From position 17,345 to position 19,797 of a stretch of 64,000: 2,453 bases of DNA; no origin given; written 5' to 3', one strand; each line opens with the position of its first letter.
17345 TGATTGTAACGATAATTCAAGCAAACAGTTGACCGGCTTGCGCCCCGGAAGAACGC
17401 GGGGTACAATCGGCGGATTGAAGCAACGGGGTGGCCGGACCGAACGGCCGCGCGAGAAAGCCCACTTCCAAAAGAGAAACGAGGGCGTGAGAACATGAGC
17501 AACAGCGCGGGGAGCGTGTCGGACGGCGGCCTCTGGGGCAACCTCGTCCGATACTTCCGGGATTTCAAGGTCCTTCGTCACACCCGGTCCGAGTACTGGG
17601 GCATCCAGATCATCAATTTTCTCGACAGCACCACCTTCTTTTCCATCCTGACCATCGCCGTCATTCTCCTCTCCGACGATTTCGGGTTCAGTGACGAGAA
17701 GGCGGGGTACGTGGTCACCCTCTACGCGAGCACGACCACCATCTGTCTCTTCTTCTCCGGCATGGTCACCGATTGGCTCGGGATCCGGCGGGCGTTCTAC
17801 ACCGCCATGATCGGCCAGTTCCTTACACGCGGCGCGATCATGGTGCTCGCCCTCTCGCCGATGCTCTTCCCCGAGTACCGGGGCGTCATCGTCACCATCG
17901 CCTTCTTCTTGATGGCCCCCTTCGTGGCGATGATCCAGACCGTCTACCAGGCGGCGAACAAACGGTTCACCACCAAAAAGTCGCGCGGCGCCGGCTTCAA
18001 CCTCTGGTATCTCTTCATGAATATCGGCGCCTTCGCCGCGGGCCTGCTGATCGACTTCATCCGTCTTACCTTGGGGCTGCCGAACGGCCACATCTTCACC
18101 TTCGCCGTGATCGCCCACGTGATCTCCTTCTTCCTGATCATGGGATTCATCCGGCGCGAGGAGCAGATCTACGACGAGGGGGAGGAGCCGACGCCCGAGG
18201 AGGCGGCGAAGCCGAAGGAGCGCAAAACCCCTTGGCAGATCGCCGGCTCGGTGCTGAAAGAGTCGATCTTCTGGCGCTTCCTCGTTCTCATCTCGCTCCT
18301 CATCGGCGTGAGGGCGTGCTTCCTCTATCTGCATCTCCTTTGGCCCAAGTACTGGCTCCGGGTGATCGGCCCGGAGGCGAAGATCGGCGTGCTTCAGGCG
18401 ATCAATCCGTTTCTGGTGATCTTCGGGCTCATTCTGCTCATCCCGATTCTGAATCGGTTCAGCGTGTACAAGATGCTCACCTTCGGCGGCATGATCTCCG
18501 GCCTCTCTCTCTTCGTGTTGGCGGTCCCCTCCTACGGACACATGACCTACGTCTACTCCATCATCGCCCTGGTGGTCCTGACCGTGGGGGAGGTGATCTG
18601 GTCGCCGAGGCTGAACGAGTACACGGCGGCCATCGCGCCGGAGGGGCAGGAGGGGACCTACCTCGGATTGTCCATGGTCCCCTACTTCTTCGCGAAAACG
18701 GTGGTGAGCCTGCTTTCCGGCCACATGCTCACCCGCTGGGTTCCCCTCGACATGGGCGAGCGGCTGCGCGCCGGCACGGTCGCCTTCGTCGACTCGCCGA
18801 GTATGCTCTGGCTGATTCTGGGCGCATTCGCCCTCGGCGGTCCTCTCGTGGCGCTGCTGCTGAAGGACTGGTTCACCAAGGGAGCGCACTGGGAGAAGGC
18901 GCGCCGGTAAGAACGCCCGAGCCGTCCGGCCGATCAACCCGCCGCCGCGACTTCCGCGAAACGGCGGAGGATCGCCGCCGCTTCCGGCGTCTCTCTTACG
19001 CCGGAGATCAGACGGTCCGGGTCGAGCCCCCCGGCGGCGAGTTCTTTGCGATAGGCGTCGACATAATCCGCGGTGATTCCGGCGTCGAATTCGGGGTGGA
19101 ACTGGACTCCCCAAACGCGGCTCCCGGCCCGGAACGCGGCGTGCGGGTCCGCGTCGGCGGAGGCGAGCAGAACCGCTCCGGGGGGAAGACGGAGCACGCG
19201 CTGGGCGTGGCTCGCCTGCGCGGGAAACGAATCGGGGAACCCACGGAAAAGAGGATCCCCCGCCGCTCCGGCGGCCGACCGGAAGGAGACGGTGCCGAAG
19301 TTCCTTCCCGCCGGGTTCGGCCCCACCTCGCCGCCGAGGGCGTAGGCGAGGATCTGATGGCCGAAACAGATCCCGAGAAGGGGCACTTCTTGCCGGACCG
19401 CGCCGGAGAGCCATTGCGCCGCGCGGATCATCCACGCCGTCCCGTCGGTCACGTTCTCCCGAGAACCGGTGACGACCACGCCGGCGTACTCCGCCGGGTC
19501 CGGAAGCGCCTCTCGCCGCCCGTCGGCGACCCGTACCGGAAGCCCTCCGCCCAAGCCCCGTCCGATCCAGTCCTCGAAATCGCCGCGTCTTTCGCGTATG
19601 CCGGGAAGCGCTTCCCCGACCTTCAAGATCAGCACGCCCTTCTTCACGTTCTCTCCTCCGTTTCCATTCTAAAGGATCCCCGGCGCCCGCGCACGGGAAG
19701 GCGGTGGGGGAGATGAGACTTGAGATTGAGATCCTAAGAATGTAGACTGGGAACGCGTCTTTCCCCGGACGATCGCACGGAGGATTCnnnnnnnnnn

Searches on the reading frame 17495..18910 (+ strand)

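Call 45: search_protein_families(library=pfam, proteins=[window:17495-18910:+], max_evalue=0.0001)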
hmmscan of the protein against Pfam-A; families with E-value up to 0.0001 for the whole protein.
window:17495-18910:+ (471 aa): 1 family
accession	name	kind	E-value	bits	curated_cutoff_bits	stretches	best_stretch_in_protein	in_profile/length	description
PF07690.21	MFS_1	-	1.5e-23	83.8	33.4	1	40-395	4-337/347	Major Facilitator Superfamily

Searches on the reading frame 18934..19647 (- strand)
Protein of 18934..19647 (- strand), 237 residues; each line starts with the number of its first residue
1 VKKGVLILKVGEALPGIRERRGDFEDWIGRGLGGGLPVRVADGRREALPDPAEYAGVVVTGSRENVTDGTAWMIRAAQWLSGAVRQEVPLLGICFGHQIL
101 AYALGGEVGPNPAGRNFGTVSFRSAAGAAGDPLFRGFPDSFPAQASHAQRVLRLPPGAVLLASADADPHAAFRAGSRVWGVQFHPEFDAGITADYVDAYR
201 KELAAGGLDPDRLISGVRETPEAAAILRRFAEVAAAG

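Call 90: search_protein_families(library=pfam, proteins=[window:18934-19647:-], max_evalue=0.0001)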
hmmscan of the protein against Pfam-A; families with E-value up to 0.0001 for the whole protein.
window:18934-19647:- (237 aa): 2 families
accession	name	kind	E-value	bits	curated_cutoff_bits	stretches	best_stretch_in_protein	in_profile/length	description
PF00117.34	GATase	-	1.4e-20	74.3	22.8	1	52-190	41-176/190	Glutamine amidotransferase class-I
PF07722.19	Peptidase_C26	-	1.2e-08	35.4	20.5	1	81-186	99-219/219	Peptidase C26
